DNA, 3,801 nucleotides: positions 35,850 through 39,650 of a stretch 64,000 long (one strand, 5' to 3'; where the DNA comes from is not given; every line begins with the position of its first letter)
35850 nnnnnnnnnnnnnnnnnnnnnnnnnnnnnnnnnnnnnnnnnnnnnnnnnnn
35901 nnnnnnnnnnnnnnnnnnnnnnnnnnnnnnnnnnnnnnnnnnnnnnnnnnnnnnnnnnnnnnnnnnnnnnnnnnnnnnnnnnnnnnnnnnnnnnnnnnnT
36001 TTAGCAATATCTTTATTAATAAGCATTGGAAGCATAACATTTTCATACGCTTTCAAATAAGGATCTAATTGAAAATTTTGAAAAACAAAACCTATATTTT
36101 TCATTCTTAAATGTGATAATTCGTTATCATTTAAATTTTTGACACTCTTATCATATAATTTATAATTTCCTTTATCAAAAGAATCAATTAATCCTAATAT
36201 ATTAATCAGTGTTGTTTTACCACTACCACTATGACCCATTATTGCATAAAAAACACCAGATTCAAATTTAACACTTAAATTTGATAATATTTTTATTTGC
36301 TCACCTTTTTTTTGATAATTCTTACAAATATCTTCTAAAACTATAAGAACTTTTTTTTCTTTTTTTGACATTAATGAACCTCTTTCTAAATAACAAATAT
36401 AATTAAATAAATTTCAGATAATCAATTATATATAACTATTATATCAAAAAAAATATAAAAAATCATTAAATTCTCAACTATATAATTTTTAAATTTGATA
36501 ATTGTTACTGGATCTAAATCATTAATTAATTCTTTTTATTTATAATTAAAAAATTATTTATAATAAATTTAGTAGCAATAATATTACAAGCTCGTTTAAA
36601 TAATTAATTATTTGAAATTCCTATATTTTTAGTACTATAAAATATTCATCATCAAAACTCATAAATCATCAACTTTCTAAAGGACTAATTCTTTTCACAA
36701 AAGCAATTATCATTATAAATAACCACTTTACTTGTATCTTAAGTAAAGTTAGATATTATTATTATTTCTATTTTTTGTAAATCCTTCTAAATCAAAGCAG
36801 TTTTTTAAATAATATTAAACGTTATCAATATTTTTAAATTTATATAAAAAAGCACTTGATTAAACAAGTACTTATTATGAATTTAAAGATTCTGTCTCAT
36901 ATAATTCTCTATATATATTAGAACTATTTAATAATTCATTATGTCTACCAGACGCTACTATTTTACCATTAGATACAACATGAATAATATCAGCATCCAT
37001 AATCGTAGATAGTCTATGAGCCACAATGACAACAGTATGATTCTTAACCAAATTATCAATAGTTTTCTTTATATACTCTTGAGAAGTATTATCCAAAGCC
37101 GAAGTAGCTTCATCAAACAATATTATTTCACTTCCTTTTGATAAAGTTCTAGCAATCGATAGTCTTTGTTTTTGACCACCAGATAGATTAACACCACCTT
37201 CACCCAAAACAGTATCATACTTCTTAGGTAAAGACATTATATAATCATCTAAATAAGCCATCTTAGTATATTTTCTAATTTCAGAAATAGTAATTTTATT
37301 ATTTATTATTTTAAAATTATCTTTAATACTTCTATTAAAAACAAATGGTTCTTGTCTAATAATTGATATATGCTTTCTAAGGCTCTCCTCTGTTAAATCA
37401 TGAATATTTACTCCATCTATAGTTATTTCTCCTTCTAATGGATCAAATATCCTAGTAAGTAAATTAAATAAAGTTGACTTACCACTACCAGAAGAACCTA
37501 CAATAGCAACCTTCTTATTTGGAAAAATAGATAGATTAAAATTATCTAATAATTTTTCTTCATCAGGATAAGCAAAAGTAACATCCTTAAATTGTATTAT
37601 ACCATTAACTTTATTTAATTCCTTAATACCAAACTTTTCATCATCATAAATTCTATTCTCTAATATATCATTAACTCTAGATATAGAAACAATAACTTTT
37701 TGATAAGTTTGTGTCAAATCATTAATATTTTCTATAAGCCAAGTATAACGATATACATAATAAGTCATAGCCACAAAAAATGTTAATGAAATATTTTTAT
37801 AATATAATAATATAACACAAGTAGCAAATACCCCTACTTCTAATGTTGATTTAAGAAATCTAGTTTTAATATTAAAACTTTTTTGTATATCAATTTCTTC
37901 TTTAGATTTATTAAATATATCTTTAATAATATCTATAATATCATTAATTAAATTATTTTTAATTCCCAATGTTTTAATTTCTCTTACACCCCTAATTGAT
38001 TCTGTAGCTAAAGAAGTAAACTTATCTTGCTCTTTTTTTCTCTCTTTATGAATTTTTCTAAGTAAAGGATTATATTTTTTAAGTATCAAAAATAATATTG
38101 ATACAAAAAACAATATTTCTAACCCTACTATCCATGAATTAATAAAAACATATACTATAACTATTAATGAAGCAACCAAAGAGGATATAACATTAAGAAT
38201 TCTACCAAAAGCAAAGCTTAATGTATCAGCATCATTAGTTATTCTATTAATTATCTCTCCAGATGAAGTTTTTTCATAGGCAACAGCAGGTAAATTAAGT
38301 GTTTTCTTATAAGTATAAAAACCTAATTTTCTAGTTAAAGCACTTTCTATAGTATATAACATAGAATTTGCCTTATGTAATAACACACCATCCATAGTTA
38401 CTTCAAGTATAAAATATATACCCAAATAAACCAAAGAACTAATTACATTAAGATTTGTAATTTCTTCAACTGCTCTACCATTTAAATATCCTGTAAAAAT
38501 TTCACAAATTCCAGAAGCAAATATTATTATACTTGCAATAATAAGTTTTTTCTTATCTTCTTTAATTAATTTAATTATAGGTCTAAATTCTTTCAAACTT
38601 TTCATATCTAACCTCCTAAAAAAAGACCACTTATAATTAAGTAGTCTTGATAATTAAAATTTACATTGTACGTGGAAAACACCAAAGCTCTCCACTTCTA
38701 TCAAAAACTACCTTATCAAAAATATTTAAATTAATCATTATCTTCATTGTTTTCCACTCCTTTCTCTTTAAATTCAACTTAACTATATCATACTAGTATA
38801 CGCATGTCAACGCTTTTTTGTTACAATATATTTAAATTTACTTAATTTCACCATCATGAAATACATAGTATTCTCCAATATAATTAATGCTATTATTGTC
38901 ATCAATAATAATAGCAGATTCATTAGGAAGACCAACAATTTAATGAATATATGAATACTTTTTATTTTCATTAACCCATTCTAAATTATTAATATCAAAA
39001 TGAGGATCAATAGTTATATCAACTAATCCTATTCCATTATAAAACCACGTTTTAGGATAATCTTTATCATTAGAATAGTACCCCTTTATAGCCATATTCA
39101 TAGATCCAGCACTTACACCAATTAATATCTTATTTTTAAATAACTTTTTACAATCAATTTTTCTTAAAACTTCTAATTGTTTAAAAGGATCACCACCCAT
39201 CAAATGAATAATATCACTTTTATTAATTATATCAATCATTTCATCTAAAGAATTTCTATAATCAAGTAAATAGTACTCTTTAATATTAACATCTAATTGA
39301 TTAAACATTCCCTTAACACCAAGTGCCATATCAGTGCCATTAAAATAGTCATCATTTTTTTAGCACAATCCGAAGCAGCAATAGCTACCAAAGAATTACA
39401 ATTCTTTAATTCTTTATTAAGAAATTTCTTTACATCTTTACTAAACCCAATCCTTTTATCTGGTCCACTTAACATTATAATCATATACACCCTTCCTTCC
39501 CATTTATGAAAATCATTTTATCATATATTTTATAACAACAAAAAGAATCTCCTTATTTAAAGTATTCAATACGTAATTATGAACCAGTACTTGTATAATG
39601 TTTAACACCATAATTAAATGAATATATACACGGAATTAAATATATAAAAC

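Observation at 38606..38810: Promoter, 28-codon leader ORF and terminator fused to the RBS of an ABC exporter: a probable ribosome-mediated attenuator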

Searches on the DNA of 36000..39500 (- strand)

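Call 5: search_rna_families(source=window, start=36000, end=39500, threshold=evalue, max_evalue=10)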
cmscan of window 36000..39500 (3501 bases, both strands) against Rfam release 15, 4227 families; matches with E-value up to 10: 1.
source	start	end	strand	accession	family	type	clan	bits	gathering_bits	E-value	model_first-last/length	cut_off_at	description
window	38990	39013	-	RF01354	CRISPR-DR45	Gene; CRISPR;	-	21.3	37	2.6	1-24/24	no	CRISPR RNA direct repeat element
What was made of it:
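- On Any curated cis-regulatory RNA family (Rfam 15): There is no hit in 38603-38775 even at E <= 10 (call 5).
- No Rfam family matches, even at E <= 10 (call 5).
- Tried and rejected: The weak CRISPR-DR45 hit at 38990-39013 (21 bits against a threshold of 37, E = 2.6, call 5) is chance.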

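Call 29: build_rna_model(alignment_id=A1, structure=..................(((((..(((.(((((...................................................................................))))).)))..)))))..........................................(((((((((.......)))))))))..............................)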
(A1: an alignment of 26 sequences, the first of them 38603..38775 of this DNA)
Model R1 built from alignment A1 (26 sequences, 230 columns); structure: as given.
model positions 181; base pairs 22; branch points 1; effective number of sequences 4.61; information 0.59 bits per position. Calibrated on 0.2 Mb of random sequence (short: E-values are rough).
structure used (alignment columns):
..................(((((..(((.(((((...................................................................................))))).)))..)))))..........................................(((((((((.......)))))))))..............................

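Call 30: search_with_rna_model(model_id=R1, sources=[window, L001, L003, L004, L005, L006, L007, L008, L009, L010, L011, L012, L014, L015, L016, L017, L018, L020, L021, L022, L024, L026, L028, L030, L031, L033, L042, L066, L068, L069, L071, L073, L074, L081, L083, L084, L085, L086, L087, L088, L090, L095, L102, L103, L110, L111, L114, L117, L119, L121, L122, L126, L127, L128, L130, L135, L136, L137, L142, L145, L148, L150, L151, L152, L153, L157, L159, L160, L162, L164, L165, L169, L173, L175, L080, L013, L029, L032, L034, L036], max_evalue=0.01, make_alignment=true)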
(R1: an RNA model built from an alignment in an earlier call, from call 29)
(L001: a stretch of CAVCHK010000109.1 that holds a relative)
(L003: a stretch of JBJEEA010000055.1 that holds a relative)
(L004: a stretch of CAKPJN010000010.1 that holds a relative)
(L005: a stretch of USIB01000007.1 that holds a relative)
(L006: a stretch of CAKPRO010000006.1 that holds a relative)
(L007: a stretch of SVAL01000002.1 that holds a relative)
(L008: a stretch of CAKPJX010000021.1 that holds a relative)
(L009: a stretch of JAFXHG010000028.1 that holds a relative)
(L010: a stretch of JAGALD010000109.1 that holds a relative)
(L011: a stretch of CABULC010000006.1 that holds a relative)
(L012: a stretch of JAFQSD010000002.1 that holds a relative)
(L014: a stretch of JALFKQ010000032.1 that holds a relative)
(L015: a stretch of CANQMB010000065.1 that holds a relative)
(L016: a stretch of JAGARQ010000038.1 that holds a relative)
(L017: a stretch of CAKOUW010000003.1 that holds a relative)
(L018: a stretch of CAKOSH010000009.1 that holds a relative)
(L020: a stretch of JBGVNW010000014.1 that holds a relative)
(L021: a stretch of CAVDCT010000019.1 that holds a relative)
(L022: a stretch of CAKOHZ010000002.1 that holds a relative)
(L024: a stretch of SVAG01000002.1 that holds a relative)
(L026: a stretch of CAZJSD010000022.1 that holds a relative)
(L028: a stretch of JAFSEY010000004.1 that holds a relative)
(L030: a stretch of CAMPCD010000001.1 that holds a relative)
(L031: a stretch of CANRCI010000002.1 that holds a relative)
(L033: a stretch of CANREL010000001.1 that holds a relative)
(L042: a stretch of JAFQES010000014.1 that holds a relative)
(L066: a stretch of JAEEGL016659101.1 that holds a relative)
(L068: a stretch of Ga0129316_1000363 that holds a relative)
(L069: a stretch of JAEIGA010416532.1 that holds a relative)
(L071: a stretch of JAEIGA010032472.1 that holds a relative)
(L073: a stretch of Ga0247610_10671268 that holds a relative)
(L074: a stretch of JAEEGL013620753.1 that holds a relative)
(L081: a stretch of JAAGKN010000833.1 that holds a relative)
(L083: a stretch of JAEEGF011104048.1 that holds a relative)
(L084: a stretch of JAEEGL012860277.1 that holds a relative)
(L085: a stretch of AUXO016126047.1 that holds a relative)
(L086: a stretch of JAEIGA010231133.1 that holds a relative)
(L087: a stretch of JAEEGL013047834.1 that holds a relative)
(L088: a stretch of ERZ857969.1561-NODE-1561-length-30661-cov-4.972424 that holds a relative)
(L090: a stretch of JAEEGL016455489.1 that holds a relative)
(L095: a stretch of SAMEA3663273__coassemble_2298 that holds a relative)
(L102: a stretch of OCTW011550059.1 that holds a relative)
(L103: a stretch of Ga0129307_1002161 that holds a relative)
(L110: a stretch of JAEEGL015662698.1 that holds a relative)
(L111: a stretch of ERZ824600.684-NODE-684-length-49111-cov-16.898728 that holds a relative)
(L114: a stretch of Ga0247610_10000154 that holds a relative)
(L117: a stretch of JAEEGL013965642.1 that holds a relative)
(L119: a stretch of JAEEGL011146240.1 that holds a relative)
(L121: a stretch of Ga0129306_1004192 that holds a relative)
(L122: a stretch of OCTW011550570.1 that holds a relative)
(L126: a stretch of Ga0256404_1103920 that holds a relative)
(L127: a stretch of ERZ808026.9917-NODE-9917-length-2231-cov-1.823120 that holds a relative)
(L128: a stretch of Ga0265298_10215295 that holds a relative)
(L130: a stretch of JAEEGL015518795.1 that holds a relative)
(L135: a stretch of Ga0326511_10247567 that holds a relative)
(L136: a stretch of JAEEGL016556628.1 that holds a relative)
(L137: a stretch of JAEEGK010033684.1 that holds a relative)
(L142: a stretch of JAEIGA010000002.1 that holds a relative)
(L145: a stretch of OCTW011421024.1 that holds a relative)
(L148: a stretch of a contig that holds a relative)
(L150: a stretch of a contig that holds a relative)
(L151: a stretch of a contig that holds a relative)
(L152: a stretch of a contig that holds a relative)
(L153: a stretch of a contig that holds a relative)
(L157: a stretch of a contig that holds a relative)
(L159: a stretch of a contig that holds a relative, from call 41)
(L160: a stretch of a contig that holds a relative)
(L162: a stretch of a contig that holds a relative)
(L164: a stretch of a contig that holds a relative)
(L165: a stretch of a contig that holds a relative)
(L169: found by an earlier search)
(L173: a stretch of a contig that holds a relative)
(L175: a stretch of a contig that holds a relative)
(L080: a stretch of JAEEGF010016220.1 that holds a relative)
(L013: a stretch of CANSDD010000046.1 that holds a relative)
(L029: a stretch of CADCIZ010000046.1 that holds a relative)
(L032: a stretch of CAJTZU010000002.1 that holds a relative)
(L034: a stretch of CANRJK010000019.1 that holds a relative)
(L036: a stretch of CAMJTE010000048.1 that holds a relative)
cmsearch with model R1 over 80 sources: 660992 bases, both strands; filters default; matches with E-value up to 0.01: 70.
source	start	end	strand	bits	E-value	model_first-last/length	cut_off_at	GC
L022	3822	4003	+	134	1.9e-24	1-181/181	no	0.26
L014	3819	4003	+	130.2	1.2e-23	1-181/181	no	0.25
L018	3815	4003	+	129.8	1.4e-23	1-181/181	no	0.26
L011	3824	4003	+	126.6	6.4e-23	1-181/181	no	0.26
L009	3831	4003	+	124.1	2.1e-22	1-181/181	no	0.23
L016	3816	4003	+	124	2.2e-22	1-181/181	no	0.27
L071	5594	5780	+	123.6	2.6e-22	1-181/181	no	0.27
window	38603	38775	-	123.2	3.2e-22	1-181/181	no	0.27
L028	3815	4003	+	121.7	6.5e-22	1-181/181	no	0.26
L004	3825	4003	+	121.2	8.1e-22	1-181/181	no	0.21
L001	2013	2213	+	120.6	1.1e-21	1-181/181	no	0.23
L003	3815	4003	+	119.9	1.5e-21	1-181/181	no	0.24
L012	3816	4003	+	119.8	1.6e-21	1-181/181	no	0.26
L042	3816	4003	+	119.4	2e-21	1-181/181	no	0.24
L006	3803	4003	+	119.3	2e-21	1-181/181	no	0.23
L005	2617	2817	+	115.3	1.4e-20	1-181/181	no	0.24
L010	2345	2511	+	115.3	1.4e-20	1-181/181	no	0.26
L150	8672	8852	-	113.5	3.2e-20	1-181/181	no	0.26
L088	589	774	-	109.1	2.7e-19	1-181/181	no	0.24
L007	3843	4003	+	106.3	1e-18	1-181/181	no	0.29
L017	3821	4003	+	106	1.2e-18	1-181/181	no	0.26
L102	8623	8790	-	100.5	1.6e-17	1-181/181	no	0.21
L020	3830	4003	+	99.3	2.7e-17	1-181/181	no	0.25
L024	3845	4003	+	98.9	3.4e-17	1-181/181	no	0.24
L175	847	1036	+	97.5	6.6e-17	1-181/181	no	0.27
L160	3809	3974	-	94.6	2.6e-16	1-181/181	no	0.28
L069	1085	1250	+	94.4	3e-16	1-181/181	no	0.26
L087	410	574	-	94.1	3.4e-16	1-181/181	no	0.27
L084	2139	2306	+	94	3.6e-16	1-181/181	no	0.27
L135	378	537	-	93.9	3.7e-16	1-181/181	no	0.25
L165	3746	3908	-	93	5.8e-16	1-181/181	no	0.29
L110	2089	2265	+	92.1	8.8e-16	1-181/181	no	0.27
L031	3820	3999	+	88.1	5.7e-15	1-181/181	no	0.27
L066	7565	7733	+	87.9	6.4e-15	1-181/181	no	0.3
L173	843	1022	-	87.4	8e-15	1-181/181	no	0.27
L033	3836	4003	+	87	9.9e-15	1-181/181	no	0.26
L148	1607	1781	+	85.1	2.5e-14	1-181/181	no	0.24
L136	607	783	+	85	2.5e-14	1-181/181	no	0.28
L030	3808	4003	+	83.3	5.7e-14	1-181/181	no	0.29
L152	4049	4225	-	82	1.1e-13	1-181/181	no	0.28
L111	1303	1496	-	78.9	4.8e-13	1-181/181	no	0.22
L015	2231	2386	+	77.9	7.7e-13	1-181/181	no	0.26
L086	2610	2801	+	77.9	7.7e-13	1-181/181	no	0.25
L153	1185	1375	+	76.4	1.6e-12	1-181/181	no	0.21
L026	3837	4003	+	75.4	2.5e-12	1-181/181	no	0.26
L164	2591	2758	+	74.8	3.4e-12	1-181/181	no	0.23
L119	924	1101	-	73.7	5.6e-12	1-181/181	no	0.27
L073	136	322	-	70.2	2.9e-11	1-181/181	no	0.26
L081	1631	1808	+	69.9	3.4e-11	1-181/181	no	0.23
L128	1278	1445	+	69.3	4.5e-11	1-181/181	no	0.25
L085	1405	1594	+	66.7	1.6e-10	1-181/181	no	0.27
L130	1569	1751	+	66.6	1.7e-10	1-181/181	no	0.23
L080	289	437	-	65.3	3.1e-10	1-181/181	no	0.27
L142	508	672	-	65.1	3.3e-10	1-181/181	no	0.23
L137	1880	2047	+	63.5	7.3e-10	1-181/181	no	0.23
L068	7025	7193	-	63.1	8.6e-10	1-181/181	no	0.25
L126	1249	1415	+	63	9e-10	1-181/181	no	0.28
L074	6669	6858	-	62.8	9.9e-10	1-181/181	no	0.28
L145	5753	5915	+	61.1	2.3e-09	1-181/181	no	0.26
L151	2219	2376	+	59.5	4.8e-09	1-181/181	no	0.24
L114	1013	1205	-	59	6.3e-09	1-181/181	no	0.3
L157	7706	7907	+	58.7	7.3e-09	1-181/181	no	0.25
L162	1935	2122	+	57.6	1.2e-08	1-181/181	no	0.28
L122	9979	10124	-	56.3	2.2e-08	1-181/181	no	0.26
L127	349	490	-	55.1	4e-08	1-181/181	no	0.31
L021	3859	4003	+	53.4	9e-08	1-181/181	no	0.28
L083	241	393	+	51.7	2e-07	1-181/181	no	0.22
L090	7237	7427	-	48.7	8.5e-07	1-181/181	no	0.26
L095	411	575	+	48.2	1.1e-06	1-181/181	no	0.3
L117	380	571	+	48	1.2e-06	1-181/181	no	0.25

Alignment A2: 70 matches aligned to the model, 297 columns, each read 5' to 3' on its own strand. Consensus structure (alignment columns), stored with it:
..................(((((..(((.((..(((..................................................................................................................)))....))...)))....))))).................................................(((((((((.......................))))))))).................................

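Call 40: build_rna_model(alignment_id=A2, structure=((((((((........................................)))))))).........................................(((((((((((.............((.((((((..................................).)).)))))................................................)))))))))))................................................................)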
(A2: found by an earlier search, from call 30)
Model R2 built from alignment A2 (70 sequences, 297 columns); structure: as given.
model positions 179; base pairs 27; branch points 1; effective number of sequences 9.38; information 0.59 bits per position. Calibrated on 0.2 Mb of random sequence (short: E-values are rough).
structure used (alignment columns):
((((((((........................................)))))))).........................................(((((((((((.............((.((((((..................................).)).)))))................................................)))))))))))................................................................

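Call 41: search_with_rna_model(model_id=R2, sources=[window, L001, L003, L004, L005, L006, L007, L008, L009, L010, L011, L012, L014, L015, L016, L017, L018, L020, L021, L022, L024, L026, L028, L030, L031, L033, L042, L066, L068, L069, L071, L073, L074, L081, L083, L084, L085, L086, L087, L088, L090, L095, L102, L103, L110, L111, L114, L117, L119, L121, L122, L126, L127, L128, L130, L135, L136, L137, L142, L145, L148, L150, L151, L152, L153, L157, L159, L160, L162, L164, L165, L169, L173, L175, L080], max_evalue=0.01, make_alignment=true)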
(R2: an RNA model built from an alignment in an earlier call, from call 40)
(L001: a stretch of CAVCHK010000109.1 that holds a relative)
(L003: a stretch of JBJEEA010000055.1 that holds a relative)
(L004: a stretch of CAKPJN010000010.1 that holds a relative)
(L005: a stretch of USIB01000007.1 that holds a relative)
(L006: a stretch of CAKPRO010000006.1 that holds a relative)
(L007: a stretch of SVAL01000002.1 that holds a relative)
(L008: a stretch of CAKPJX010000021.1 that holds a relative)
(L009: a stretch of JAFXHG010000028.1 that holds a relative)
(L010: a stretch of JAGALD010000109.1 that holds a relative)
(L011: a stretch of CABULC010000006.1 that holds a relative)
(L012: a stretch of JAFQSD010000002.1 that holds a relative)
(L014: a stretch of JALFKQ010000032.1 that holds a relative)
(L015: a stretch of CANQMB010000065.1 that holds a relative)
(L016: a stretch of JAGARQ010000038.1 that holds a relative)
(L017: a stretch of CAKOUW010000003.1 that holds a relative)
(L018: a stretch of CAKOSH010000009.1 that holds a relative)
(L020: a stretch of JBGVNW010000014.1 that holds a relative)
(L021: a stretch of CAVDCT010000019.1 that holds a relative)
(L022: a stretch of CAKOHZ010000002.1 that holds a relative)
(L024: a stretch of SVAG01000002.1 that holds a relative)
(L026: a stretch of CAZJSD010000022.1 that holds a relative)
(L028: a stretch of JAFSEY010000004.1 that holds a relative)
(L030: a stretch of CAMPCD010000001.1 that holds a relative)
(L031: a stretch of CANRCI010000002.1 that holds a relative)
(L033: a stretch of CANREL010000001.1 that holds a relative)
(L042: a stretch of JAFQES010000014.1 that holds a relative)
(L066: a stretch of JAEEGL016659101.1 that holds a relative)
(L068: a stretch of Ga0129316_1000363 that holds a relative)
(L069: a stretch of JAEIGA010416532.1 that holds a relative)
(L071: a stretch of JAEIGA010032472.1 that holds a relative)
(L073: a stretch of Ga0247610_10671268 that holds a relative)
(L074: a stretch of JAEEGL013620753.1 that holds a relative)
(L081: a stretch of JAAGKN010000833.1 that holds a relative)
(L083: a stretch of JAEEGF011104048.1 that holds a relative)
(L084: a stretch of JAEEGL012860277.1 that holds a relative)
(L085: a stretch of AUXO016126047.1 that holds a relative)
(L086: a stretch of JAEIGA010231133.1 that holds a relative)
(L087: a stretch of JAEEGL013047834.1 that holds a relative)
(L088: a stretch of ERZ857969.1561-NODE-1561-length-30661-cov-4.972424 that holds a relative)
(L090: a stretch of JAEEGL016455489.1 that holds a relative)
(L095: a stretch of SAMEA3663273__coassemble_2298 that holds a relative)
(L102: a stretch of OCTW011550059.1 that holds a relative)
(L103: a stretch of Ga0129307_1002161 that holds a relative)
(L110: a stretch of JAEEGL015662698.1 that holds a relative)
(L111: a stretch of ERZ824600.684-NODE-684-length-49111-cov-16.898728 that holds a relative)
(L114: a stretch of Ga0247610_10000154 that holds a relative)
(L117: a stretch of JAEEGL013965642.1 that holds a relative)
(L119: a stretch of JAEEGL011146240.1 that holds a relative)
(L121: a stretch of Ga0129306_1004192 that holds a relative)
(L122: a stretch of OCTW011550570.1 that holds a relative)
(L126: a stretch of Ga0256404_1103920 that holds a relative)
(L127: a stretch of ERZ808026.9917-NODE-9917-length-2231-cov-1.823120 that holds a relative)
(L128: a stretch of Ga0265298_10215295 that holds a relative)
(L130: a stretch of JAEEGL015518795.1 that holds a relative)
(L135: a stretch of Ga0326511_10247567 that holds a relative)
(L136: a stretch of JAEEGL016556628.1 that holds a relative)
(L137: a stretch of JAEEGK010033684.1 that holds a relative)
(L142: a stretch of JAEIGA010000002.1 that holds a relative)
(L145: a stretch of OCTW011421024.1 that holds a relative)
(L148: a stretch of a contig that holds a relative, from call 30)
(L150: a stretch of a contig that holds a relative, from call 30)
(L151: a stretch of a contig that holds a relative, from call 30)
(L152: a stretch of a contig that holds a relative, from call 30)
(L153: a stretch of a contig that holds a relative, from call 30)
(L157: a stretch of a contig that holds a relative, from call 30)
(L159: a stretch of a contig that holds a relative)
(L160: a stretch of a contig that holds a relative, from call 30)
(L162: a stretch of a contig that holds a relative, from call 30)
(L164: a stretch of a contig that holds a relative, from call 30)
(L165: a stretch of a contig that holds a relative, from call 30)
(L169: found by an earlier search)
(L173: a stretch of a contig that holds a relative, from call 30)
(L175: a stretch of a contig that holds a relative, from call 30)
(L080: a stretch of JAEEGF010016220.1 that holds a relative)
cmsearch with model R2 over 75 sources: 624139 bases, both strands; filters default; matches with E-value up to 0.01: 71.
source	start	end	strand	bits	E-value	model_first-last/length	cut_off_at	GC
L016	3816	4003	+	121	1.3e-15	1-179/179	no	0.27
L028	3815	4003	+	118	3.7e-15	1-179/179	no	0.26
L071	5594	5780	+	116.3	6.7e-15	1-179/179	no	0.27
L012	3816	4003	+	116.2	6.8e-15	1-179/179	no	0.26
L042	3816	4003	+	115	1.1e-14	1-179/179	no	0.24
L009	3831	4003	+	113.6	1.8e-14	1-179/179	no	0.23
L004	3825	4003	+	113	2.2e-14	1-179/179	no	0.21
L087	410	574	-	110.9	4.6e-14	1-179/179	no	0.27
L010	2345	2511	+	109.5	7.7e-14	1-179/179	no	0.26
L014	3819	4003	+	109.1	8.7e-14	1-179/179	no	0.25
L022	3822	4003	+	109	9.1e-14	1-179/179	no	0.26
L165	3746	3908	-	106.6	2.1e-13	1-179/179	no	0.29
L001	2013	2213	+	106.5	2.2e-13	1-179/179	no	0.23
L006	3803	4003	+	106.4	2.3e-13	1-179/179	no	0.23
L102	8623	8790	-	106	2.6e-13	1-179/179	no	0.21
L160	3809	3974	-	105.4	3.2e-13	1-179/179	no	0.28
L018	3815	4003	+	104.7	4.2e-13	1-179/179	no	0.26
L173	843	1022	-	104.7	4.2e-13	1-179/179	no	0.27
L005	2617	2817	+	104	5.4e-13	1-179/179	no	0.24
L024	3845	4003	+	102.7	8.5e-13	1-179/179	no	0.24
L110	2089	2265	+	102.3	9.8e-13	1-179/179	no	0.27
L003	3815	4003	+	102.2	1e-12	1-179/179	no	0.24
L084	2139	2306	+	100.9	1.6e-12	1-179/179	no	0.27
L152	4049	4225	-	100.6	1.8e-12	1-179/179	no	0.28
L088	589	774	-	100.3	2e-12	1-179/179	no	0.24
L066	7565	7733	+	99.9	2.3e-12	1-179/179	no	0.3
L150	8672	8852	-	99.9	2.3e-12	1-179/179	no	0.26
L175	847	1036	+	99.4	2.7e-12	1-179/179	no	0.27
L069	1085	1250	+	96.5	7.7e-12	1-179/179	no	0.26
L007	3843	4003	+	96.2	8.6e-12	1-179/179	no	0.29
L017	3821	4003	+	95.8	1e-11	1-179/179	no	0.26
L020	3830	4003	+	94.1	1.8e-11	1-179/179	no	0.25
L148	1607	1781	+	93.9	2e-11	1-179/179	no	0.24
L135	378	537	-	93.8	2e-11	1-179/179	no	0.25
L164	2591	2758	+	93.3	2.5e-11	1-179/179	no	0.23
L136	607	783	+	92.3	3.5e-11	1-179/179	no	0.28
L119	924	1101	-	91.8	4.2e-11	1-179/179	no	0.27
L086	2610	2801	+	86.5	2.8e-10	1-179/179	no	0.25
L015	2231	2386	+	85.2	4.3e-10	1-179/179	no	0.26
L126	1249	1415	+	84.9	4.9e-10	1-179/179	no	0.28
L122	9957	10124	-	84.4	5.9e-10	1-179/179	no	0.26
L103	6953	7120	+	84.1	6.4e-10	1-179/179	no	0.26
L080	289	437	-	83.4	8.5e-10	1-179/179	no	0.27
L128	1278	1445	+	83.2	8.9e-10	1-179/179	no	0.25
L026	3837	4003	+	82.8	1e-09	1-179/179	no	0.26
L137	1880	2047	+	80.9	2e-09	1-179/179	no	0.23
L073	136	322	-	79.7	3.1e-09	1-179/179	no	0.26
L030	3808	4003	+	77.7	6.3e-09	1-179/179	no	0.29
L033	3836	4003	+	77.5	6.7e-09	1-179/179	no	0.26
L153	1185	1375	+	77.4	7.1e-09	1-179/179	no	0.21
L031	3820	3999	+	76.3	1.1e-08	1-179/179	no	0.27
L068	7025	7193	-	76.2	1.1e-08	1-179/179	no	0.25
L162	1935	2122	+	75.7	1.3e-08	1-179/179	no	0.28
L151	2219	2386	+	75.5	1.4e-08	1-179/179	no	0.24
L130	1569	1751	+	73.7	2.7e-08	1-179/179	no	0.23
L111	1300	1496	-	73.1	3.3e-08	1-179/179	no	0.22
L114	1013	1205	-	71.3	6.3e-08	1-179/179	no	0.3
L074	6669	6858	-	70.2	9.1e-08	1-179/179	no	0.28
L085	1405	1594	+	70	9.8e-08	1-179/179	no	0.27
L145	5753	5898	+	69.1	1.4e-07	1-179/179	no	0.25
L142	533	672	-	68.1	2e-07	1-161/179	no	0.21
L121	3145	3314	-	67.5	2.4e-07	1-179/179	no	0.22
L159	12781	12971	+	64.8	6.3e-07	1-179/179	no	0.25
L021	3859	4003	+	64.6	6.9e-07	1-179/179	no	0.28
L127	349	490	-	63.6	9.5e-07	1-179/179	no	0.31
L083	241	393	+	61.5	2.1e-06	1-179/179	no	0.22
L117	380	540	+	58.5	6e-06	1-179/179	no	0.25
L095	411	575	+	54.1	2.9e-05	1-179/179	no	0.3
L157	7706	7869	+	53.4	3.7e-05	1-179/179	no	0.24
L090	7237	7427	-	50.8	9.3e-05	1-179/179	no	0.26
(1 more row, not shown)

Alignment A3: 71 matches aligned to the model, 254 columns, each read 5' to 3' on its own strand. Consensus structure (alignment columns), stored with it:
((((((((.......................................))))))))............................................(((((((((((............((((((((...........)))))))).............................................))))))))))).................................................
